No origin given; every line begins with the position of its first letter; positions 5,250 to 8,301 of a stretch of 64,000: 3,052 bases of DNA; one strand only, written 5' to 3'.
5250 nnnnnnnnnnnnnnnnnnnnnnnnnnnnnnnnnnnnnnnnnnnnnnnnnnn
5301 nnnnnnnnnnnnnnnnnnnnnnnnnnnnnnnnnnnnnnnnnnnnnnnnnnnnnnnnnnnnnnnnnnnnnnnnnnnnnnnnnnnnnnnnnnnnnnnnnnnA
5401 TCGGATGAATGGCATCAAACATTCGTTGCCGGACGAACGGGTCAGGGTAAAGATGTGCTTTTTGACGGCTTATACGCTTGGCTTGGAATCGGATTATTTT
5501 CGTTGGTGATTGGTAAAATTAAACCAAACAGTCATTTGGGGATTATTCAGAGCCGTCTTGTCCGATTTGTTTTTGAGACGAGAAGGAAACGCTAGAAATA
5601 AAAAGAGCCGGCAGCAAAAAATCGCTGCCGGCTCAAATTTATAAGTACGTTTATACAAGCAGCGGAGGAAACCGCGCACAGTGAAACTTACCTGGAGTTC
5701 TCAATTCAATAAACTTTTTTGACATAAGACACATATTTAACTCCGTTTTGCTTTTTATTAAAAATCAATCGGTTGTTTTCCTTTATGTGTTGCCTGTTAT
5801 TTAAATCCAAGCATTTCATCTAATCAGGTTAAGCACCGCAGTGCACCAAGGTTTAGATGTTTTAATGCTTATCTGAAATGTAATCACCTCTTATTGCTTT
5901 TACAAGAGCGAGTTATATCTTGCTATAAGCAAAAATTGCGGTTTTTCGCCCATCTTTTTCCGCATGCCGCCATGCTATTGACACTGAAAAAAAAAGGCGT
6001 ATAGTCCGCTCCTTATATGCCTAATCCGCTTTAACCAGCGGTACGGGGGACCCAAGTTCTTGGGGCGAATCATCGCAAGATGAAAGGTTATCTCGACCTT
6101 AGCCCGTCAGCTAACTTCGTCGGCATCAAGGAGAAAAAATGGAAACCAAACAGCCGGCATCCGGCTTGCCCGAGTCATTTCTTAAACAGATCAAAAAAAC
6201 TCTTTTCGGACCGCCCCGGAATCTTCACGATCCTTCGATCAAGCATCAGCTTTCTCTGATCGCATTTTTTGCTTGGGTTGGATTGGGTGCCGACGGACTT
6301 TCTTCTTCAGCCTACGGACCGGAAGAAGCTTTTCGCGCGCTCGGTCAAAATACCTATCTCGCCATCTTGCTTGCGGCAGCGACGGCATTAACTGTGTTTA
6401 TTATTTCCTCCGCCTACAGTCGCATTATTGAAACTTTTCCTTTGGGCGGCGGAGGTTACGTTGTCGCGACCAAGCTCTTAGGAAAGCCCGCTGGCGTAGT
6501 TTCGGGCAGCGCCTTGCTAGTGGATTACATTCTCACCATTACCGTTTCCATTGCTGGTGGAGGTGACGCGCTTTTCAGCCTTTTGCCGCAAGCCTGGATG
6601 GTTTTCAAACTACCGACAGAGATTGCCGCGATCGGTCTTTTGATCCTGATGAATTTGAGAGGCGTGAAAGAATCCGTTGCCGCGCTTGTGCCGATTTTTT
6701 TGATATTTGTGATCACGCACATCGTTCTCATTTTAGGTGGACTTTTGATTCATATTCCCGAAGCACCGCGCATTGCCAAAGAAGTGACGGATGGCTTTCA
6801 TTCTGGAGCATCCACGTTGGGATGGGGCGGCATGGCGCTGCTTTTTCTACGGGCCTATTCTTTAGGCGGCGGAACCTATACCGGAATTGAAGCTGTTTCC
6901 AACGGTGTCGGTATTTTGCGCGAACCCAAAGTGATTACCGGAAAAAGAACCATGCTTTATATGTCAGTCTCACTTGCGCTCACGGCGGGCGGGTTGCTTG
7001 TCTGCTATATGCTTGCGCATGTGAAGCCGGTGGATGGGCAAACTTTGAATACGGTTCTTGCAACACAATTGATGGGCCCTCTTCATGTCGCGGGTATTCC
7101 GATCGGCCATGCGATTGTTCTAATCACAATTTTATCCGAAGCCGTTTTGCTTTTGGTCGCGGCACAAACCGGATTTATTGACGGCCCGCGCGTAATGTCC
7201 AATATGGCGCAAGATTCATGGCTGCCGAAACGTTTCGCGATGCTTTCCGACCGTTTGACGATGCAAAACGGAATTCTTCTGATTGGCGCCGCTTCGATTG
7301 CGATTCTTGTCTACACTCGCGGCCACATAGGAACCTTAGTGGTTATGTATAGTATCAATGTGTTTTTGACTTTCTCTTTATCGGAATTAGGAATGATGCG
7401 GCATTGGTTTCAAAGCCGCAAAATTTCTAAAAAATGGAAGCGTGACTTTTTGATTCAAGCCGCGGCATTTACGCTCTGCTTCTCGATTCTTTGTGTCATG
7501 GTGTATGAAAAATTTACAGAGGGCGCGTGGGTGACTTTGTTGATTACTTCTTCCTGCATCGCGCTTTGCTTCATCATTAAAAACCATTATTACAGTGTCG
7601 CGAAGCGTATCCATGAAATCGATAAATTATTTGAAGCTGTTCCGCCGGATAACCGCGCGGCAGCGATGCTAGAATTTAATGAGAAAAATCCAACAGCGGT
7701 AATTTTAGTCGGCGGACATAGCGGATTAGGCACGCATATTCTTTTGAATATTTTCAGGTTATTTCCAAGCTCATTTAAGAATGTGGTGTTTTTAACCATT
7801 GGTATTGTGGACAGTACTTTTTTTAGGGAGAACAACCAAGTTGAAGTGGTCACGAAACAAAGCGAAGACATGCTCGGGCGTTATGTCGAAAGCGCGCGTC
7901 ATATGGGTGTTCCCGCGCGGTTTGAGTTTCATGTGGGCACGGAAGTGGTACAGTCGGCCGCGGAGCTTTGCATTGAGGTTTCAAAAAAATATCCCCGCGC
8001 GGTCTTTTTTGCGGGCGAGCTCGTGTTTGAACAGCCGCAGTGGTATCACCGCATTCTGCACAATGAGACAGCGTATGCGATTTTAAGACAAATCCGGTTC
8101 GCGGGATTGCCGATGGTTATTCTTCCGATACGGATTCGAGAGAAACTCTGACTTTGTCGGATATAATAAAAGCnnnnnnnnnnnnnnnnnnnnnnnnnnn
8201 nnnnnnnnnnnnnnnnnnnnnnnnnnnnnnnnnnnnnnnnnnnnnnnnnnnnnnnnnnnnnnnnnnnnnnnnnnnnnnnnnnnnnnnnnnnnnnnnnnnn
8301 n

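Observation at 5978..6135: Candidate c-di-AMP (ydaO/kimA-class) riboswitch with its own promoter upstream of an APC-type transporter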

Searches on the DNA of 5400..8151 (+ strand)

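Call 14: search_rna_families(sources=[L002], threshold=gathering, show_alignments=1)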
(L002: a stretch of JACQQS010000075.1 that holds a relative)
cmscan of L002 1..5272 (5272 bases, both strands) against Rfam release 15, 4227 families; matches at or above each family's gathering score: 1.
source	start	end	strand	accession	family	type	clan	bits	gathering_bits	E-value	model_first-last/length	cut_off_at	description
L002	137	271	+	RF00379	c-di-AMP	Cis-reg; riboswitch;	-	83.3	38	5.7e-19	1-134/134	no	c-di-AMP riboswitch aptamer (ydaO/yuaA leader)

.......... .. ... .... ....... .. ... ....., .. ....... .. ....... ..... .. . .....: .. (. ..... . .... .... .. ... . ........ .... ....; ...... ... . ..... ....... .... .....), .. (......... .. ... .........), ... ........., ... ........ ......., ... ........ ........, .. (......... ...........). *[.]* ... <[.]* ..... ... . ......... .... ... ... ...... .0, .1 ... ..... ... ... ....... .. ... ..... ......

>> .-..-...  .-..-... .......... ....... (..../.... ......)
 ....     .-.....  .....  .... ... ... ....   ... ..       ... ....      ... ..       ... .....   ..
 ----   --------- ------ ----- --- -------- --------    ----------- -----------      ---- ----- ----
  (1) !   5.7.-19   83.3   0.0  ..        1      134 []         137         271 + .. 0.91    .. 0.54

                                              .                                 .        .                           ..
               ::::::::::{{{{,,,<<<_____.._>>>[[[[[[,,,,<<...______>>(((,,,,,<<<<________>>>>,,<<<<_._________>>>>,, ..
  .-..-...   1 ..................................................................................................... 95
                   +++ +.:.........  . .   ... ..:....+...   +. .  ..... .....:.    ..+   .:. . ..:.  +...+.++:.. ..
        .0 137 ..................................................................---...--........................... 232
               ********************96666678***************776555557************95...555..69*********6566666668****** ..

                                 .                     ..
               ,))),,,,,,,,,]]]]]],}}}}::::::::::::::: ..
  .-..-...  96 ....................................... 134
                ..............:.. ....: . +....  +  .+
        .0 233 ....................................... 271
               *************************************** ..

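Call 17: search_rna_families(sources=[L003, L004, L005, L006, L007, L008, L009, L010, L011, L012, L013, L015, L016, L017, L018, L019, L020, L021, L022, L023], threshold=gathering)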
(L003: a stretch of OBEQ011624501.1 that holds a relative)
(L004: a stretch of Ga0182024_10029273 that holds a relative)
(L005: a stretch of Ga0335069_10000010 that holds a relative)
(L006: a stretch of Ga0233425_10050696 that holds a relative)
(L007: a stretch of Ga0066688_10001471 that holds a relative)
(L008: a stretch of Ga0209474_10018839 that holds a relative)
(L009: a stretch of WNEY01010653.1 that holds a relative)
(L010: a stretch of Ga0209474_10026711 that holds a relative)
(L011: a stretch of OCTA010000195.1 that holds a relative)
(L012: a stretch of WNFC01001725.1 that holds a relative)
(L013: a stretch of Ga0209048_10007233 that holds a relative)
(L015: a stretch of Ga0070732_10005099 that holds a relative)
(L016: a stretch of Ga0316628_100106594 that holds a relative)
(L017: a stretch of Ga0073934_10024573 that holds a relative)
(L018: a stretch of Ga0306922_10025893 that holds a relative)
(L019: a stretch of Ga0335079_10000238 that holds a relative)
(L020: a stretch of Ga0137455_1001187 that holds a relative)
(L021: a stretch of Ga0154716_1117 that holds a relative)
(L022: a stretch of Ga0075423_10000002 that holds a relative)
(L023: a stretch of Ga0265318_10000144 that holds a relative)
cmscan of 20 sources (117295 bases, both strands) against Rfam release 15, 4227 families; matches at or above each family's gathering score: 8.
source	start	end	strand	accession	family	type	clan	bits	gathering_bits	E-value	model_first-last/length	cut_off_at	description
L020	2257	2398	+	RF00379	c-di-AMP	Cis-reg; riboswitch;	-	92.9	38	2.6e-20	1-134/134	no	c-di-AMP riboswitch aptamer (ydaO/yuaA leader)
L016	933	1059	+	RF00379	c-di-AMP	Cis-reg; riboswitch;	-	90.3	38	1.4e-19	1-134/134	no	c-di-AMP riboswitch aptamer (ydaO/yuaA leader)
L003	373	509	+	RF00379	c-di-AMP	Cis-reg; riboswitch;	-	82.1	38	2.8e-17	1-134/134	no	c-di-AMP riboswitch aptamer (ydaO/yuaA leader)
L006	527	671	+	RF00379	c-di-AMP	Cis-reg; riboswitch;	-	78.2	38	3.3e-16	1-134/134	no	c-di-AMP riboswitch aptamer (ydaO/yuaA leader)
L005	2326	2472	+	RF00379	c-di-AMP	Cis-reg; riboswitch;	-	71.8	38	2e-14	1-134/134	no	c-di-AMP riboswitch aptamer (ydaO/yuaA leader)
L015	225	298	+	RF00005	tRNA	Gene; tRNA;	CL00001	65.3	29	1.1e-11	1-71/71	no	tRNA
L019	2144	2216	-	RF00005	tRNA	Gene; tRNA;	CL00001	63.6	29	3.3e-11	1-71/71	no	tRNA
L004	2329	2476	+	RF00379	c-di-AMP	Cis-reg; riboswitch;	-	61.7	38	1.3e-11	1-134/134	no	c-di-AMP riboswitch aptamer (ydaO/yuaA leader)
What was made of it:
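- The same aptamer lies directly upstream of the orthologous gene in L002 (83.3 bits, call 14) and in 6 of 20 loci tested at Rfam gathering score (call 17).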

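Call 23: build_rna_model(alignment_id=A2)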
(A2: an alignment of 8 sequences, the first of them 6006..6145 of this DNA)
Model R1 built from alignment A2 (8 sequences, 163 columns); structure: RNAalifold consensus.
model positions 143; base pairs 23; branch points 1; effective number of sequences 2.5; information 0.59 bits per position. Calibrated on 0.2 Mb of random sequence (short: E-values are rough).
structure used (alignment columns):
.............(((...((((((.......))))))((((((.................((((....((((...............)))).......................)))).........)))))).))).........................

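Call 25: search_with_rna_model(model_id=R1, sources=[window, L002, L003, L004, L005, L006, L007, L008, L009, L010, L011, L012, L013, L014, L015, L016, L017, L018, L019, L020, L021, L022, L023, L024, L025, L026, L027, L028, L029, L030, L031, L032, L033, L034, L035, L036, L037, L038, L039, L040, L041, L042, L043, L044, L045, L046, L047, L048, L049, L050, L051, L052, L053, L054, L055, L056, L057, L058, L059, L060, L061, L062, L063, L064, L065, L066, L067, L068, L069, L070, L071, L072, L073, L074, L075, L076, L077, L078, L079, L080, L081, L082], max_evalue=1, make_alignment=true)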
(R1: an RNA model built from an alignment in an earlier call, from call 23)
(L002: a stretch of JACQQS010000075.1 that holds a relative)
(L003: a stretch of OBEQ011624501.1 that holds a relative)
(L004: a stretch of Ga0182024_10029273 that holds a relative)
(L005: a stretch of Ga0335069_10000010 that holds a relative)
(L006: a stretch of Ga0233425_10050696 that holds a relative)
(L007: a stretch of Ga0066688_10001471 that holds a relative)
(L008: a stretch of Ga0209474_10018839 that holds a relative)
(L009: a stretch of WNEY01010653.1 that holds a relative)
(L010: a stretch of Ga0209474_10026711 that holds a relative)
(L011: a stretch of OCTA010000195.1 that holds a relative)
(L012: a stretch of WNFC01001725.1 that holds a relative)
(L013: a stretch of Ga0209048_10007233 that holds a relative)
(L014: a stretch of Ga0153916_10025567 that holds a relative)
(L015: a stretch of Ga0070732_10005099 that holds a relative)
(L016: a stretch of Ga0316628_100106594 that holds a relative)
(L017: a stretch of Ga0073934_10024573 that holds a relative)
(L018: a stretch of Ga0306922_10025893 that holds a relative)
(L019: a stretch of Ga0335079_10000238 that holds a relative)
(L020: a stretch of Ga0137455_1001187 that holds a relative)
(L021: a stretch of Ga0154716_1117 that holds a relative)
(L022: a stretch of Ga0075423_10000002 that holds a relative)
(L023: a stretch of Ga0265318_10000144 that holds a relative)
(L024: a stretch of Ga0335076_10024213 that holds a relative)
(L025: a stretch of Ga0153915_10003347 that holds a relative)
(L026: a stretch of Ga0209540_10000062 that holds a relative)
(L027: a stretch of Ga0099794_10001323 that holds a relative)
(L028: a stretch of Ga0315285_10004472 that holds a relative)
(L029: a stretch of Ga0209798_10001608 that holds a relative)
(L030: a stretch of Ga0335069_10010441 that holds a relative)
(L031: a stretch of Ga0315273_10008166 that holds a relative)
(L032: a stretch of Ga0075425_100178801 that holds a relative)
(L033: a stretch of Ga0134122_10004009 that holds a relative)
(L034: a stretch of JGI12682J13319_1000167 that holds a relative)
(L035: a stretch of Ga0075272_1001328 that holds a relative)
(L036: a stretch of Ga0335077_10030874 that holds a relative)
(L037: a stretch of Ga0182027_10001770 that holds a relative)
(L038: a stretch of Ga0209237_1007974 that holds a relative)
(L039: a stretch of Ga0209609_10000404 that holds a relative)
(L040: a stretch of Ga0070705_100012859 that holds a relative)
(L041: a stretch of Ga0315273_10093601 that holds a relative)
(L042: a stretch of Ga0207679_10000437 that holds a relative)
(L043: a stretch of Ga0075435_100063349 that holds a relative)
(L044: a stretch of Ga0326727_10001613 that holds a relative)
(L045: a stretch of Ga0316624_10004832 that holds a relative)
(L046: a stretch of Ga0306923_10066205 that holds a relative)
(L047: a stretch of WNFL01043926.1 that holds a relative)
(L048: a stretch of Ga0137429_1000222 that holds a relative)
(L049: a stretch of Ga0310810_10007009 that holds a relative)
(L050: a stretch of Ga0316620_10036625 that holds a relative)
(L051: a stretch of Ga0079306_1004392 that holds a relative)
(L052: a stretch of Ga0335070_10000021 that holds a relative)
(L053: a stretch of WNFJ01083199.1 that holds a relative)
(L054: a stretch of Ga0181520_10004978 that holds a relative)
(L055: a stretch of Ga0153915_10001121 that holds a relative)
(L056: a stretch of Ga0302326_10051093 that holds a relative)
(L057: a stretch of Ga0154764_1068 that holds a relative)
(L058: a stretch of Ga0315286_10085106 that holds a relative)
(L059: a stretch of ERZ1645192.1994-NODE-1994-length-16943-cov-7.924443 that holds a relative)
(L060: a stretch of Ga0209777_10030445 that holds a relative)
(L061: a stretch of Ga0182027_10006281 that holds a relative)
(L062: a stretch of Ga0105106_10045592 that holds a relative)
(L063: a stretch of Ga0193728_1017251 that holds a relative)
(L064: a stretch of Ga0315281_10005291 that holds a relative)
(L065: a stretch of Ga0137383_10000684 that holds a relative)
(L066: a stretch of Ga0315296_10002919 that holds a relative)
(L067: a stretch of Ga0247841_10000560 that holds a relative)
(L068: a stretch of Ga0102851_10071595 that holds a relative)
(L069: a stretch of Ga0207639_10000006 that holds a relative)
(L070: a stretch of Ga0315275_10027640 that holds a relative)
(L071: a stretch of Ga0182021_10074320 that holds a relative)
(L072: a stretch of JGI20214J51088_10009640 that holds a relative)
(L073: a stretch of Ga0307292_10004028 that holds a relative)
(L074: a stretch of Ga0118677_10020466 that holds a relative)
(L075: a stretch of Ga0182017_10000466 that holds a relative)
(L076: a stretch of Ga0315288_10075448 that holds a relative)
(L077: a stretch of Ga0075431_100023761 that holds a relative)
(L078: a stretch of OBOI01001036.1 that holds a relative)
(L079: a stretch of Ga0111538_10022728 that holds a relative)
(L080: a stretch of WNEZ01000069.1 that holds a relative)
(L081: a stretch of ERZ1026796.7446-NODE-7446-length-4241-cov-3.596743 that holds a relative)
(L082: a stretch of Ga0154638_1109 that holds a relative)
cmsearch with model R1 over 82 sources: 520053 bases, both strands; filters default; matches with E-value up to 1: 20.
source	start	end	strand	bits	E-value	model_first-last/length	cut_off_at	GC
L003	371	509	+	129.8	3e-35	1-143/143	no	0.53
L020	2255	2398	+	123.3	2.3e-33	1-143/143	no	0.5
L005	2324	2473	+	122.7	3.7e-33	1-143/143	no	0.61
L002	135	271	+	121.9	5.9e-33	1-143/143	no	0.55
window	6006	6140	+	121.8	6.4e-33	1-143/143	no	0.5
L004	2327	2478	+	120.1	2.1e-32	1-143/143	no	0.57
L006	525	671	+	120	2.2e-32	1-143/143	no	0.57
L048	2247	2380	+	102.2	3.5e-27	1-143/143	no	0.63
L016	931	1059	+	99.2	2.7e-26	1-143/143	no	0.52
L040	267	409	+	85.2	3.4e-22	1-143/143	no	0.67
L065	2377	2519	+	80.7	7.1e-21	1-143/143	no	0.69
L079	2237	2373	+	80.6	7.8e-21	1-143/143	no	0.67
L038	2350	2492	+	80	1.1e-20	1-143/143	no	0.69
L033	1827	1971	+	76.6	1.1e-19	1-143/143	no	0.69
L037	2336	2472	+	73.6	8.6e-19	1-143/143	no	0.65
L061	2238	2380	+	62.6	1.4e-15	1-143/143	no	0.6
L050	653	797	+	60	8.3e-15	1-143/143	no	0.7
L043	273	427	+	55.7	1.5e-13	1-143/143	no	0.66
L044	2170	2330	+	55.6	1.6e-13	1-143/143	no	0.56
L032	1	56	+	36.5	6.5e-08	88-143/143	5'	0.64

Alignment A3: 20 matches aligned to the model, 217 columns, each read 5' to 3' on its own strand. Consensus structure (alignment columns), stored with it:
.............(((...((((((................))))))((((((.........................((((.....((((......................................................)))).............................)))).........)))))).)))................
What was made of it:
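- Own model R1 finds it in 19 full and 1 truncated of 82 sources (call 25).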

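Call 53: search_rna_families(source=window, start=5400, end=6300, threshold=evalue, max_evalue=1)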
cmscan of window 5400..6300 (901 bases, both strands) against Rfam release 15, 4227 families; matches with E-value up to 1: 7.
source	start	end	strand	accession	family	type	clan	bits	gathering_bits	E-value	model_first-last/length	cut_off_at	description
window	6008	6140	+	RF00379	c-di-AMP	Cis-reg; riboswitch;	-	85.5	38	2.4e-20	1-134/134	no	c-di-AMP riboswitch aptamer (ydaO/yuaA leader)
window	5595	5678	-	RF04312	trpB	Cis-reg;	-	29.4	59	0.072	1-107/107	no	trpB ncRNA motif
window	5593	5722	-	RF00558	L20_leader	Cis-reg; leader;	-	25.2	58.7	0.015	1-127/127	no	Ribosomal protein L20 leader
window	5592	5667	-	RF00519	suhB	Gene; sRNA;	CL00108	21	41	0.096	1-77/77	no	Makes More Granules Regulator RNA (mmgR)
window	5569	5652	+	RF02621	BSnc120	Gene; sRNA;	-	19.6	114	0.17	1-88/88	no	Brucella sRNA 120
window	5581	5636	+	RF00382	DnaX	Cis-reg; frameshift_element;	-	18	35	0.27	1-65/65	no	DnaX ribosomal frameshifting element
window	5550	5634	-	RF02965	CyVA-1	Gene; sRNA;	-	17.5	41.4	0.76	1-77/77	no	CyVA-1 RNA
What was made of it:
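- Checked: A local rerun gave E 2.4e-20 (call 53).
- Tried and rejected: Sub-threshold Rfam hits at 5550-5722: all are driven by one palindromic hairpin and were dismissed (call 53).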
